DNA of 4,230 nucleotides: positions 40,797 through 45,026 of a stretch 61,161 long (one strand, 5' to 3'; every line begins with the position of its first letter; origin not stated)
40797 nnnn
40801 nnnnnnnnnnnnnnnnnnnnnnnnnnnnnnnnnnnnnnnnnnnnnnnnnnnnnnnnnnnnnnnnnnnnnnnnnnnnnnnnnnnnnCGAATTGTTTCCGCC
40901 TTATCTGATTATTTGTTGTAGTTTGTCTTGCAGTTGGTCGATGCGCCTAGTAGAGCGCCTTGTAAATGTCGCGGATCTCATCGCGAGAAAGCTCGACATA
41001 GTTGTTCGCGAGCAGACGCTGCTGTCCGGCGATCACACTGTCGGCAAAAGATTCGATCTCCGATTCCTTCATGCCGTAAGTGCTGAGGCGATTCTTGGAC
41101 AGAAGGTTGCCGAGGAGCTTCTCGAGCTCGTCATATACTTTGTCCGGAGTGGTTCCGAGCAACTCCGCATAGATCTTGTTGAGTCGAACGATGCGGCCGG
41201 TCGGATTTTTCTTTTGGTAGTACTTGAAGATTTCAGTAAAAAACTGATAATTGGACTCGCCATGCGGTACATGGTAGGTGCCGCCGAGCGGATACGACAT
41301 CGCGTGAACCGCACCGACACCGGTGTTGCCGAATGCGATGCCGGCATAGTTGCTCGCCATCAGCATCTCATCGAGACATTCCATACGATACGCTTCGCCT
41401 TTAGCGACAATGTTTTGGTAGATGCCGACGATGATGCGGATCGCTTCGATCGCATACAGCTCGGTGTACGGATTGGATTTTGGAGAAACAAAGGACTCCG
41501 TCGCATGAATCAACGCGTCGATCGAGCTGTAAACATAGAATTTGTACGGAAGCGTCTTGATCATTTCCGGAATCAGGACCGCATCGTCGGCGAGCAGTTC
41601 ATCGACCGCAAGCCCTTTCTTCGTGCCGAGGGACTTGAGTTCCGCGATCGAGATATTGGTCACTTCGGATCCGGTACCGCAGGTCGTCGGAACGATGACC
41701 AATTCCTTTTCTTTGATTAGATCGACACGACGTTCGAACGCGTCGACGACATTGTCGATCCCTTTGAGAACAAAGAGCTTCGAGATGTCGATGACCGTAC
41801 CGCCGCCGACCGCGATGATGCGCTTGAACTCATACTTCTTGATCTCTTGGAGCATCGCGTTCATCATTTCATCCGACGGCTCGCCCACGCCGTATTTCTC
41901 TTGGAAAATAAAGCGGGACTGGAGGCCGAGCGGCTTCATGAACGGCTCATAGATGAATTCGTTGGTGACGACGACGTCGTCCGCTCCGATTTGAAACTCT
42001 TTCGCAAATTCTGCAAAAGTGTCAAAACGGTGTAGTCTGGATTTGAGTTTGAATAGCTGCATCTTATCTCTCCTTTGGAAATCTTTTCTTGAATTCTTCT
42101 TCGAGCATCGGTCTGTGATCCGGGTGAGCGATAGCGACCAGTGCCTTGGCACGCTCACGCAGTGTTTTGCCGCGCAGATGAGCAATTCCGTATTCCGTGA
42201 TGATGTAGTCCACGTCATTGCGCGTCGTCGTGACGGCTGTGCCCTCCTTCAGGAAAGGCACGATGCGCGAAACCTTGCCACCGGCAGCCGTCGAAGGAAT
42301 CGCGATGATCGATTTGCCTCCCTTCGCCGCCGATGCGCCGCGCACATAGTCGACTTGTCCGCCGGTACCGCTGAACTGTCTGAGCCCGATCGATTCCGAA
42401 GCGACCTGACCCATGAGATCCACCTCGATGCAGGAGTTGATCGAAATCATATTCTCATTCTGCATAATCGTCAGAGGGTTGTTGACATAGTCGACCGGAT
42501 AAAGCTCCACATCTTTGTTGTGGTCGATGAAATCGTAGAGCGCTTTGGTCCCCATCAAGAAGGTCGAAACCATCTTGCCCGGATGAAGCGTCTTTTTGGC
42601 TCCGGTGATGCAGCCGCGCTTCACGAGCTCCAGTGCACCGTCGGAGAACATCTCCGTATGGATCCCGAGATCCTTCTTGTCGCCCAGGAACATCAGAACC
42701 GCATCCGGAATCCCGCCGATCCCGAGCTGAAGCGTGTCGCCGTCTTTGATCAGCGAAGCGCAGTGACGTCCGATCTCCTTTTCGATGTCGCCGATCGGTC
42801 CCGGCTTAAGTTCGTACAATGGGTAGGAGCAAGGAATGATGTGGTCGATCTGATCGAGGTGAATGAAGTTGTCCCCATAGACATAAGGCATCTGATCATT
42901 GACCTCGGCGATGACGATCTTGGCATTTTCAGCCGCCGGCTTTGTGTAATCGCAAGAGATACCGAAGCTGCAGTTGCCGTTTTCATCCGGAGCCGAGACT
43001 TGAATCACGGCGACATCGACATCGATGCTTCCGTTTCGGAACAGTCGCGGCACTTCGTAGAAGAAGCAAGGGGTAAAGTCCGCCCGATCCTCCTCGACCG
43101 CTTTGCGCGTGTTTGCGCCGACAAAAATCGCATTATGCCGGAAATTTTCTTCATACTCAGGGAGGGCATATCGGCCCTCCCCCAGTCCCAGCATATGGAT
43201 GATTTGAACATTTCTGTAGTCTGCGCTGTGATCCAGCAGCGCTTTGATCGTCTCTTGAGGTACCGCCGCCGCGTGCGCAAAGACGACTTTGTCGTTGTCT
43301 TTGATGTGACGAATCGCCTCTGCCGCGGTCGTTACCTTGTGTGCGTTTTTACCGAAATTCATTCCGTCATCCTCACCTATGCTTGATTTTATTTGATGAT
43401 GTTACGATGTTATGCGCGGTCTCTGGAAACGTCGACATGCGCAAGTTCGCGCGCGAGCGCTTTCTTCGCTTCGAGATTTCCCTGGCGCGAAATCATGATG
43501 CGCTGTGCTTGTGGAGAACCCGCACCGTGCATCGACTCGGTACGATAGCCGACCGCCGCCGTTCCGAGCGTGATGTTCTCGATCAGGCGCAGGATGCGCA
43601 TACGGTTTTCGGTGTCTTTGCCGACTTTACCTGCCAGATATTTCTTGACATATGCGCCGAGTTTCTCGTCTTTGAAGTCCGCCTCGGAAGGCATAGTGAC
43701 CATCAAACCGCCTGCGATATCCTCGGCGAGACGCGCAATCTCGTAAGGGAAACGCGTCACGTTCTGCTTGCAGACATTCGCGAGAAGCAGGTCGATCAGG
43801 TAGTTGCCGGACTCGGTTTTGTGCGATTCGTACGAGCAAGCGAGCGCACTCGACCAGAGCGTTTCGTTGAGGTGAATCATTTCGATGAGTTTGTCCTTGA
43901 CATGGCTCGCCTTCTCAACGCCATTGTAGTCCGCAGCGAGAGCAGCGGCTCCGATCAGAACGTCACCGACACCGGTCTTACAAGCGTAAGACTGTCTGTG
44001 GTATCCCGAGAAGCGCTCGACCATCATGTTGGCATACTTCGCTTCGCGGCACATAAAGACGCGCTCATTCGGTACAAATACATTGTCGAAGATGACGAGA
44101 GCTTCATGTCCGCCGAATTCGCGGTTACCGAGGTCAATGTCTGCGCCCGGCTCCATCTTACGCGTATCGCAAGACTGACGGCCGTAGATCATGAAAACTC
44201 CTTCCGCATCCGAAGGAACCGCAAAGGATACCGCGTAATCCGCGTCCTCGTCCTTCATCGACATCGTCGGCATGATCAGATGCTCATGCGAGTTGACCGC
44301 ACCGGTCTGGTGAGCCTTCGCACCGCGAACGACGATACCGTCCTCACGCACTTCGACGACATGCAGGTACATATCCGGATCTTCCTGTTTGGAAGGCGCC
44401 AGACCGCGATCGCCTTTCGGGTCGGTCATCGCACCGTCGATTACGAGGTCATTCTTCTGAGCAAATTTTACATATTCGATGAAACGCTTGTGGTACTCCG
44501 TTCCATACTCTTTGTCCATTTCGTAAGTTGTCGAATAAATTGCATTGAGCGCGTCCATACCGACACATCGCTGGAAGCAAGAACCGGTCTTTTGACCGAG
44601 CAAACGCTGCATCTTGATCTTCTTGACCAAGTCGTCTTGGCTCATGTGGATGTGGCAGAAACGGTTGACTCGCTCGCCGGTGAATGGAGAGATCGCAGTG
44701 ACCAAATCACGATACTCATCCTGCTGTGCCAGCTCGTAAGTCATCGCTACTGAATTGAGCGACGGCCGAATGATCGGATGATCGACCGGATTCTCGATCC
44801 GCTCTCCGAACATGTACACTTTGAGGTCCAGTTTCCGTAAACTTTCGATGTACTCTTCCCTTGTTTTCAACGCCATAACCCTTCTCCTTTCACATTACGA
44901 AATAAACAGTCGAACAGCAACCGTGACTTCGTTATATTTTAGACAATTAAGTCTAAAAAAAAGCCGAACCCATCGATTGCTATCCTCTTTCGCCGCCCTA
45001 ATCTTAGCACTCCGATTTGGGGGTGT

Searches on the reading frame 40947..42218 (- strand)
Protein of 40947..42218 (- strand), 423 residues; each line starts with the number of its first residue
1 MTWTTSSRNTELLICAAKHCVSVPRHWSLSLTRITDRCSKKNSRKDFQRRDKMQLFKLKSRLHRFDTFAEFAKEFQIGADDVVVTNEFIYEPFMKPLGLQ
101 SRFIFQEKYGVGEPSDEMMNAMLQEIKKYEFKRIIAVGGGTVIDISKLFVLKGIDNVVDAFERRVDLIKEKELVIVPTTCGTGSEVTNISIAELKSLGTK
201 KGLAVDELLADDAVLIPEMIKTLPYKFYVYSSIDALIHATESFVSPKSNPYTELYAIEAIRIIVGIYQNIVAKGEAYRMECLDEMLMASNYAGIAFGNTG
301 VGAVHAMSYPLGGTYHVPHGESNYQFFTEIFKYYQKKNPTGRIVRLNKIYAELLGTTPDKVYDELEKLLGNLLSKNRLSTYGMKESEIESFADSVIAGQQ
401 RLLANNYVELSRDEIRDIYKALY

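Call 7: search_protein_families(library=ncbifam, proteins=[window:40947-42218:-], max_evalue=0.00001)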
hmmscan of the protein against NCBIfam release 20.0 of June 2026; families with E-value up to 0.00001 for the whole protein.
window:40947-42218:- (423 aa): 13 families
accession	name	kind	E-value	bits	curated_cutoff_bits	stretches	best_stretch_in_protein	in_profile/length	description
NF041833.1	Fe_ADH_ErcA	equivalog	8.4e-45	153.5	550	1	114-421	71-380/382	alcohol dehydrogenase-like regulatory protein ErcA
NF050025.1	SulfAcetaldRedSarD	equivalog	2.1e-40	138.8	700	1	113-421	70-383/385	sulfoacetaldehyde reductase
NF010378.0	PRK13805.1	equivalog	4.4e-40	137.3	951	1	48-339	451-762/872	bifunctional acetaldehyde-CoA/alcohol dehydrogenase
TIGR03405.1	Phn_Fe-ADH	equivalog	7.4e-37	127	423.7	1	114-400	62-348/355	iron-containing alcohol dehydrogenase PsrA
NF011998.0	PRK15454.1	equivalog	6.2e-33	114.1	556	1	111-394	87-368/395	ethanolamine utilization ethanol dehydrogenase EutG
NF058672.1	4HyButDHCUPNE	equivalog_domain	1.6e-32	113.1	500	1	112-418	66-373/378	4-hydroxybutyrate dehydrogenase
TIGR02638.1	lactal_redase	equivalog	2.8e-32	112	523.15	1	113-419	69-379/379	lactaldehyde reductase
NF007911.0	PRK10624.1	equivalog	1.6e-30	106.3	537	1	114-423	71-382/382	lactaldehyde reductase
NF053866.1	CholDhdGbsBBac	equivalog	5.8e-29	100.9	550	1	112-421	76-389/392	choline dehydrogenase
NF007363.0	PRK09860.1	equivalog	2.8e-21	76.1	581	1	112-330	70-288/383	L-threonine dehydrogenase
NF041822.1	daptide_DH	equivalog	1.1e-15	57.4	300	1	130-271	54-204/363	daptide-type RiPP biosynthesis dehydogenase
TIGR04266.1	NDMA_methanol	equivalog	2.8e-10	39.6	625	1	128-334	92-303/420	NDMA-dependent methanol dehydrogenase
NF011717.0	PRK15138.1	equivalog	3.9e-07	29.5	645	1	115-246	70-206/387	alcohol dehydrogenase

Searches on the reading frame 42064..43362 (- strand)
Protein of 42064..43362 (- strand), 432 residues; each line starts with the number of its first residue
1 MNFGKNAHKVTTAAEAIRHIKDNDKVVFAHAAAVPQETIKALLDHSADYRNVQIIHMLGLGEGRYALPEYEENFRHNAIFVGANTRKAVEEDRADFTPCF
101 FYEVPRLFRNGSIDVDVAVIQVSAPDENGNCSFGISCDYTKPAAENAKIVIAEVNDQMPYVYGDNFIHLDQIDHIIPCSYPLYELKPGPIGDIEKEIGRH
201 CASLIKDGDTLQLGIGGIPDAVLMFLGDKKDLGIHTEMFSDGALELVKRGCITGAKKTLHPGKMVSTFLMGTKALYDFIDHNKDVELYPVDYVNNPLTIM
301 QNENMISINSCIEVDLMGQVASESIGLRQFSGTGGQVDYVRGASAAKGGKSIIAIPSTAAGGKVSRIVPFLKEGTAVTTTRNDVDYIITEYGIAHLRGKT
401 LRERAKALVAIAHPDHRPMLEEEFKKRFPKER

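Call 7: search_protein_families(library=ncbifam, proteins=[window:42064-43362:-], max_evalue=0.00001)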
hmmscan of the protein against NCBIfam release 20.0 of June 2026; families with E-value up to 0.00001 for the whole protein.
window:42064-43362:- (432 aa): 5 families
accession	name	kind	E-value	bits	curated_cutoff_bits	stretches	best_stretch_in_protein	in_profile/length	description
TIGR03948.1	butyr_acet_CoA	equivalog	1.3e-94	317.6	674.8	1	7-423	7-433/445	butyryl-CoA:acetate CoA-transferase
TIGR03458.1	YgfH_subfam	subfamily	1.6e-39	135.9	658.7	1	204-426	248-461/489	succinate CoA transferase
NF053666.1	BtrAceCoATfers1341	equivalog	1.2e-37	129.9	740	1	210-425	253-460/492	butyryl-CoA:acetate CoA transferase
NF053853.1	ScActCoATferScpC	equivalog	1.2e-33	116.6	500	1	204-426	252-465/493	succinyl-CoA:acetate CoA-transferase ScpC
TIGR02428.1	pcaJ_scoB_fam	subfamily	1.4e-07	31.1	243.55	0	306-401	97-183/207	3-oxoacid CoA-transferase subunit B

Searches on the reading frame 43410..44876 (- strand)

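Call 7: search_protein_families(library=ncbifam, proteins=[window:43410-44876:-], max_evalue=0.00001)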
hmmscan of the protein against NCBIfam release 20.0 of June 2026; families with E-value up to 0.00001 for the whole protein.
window:43410-44876:- (488 aa): 2 families
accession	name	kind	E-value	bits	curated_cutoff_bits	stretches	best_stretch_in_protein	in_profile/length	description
TIGR02309.1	HpaB-1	equivalog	3.6e-56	191.3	480.2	1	4-439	2-434/477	4-hydroxyphenylacetate 3-monooxygenase, oxygenase component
TIGR02310.1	HpaB-2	equivalog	1.2e-30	106.7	885.2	1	5-467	14-476/519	4-hydroxyphenylacetate 3-monooxygenase, oxygenase component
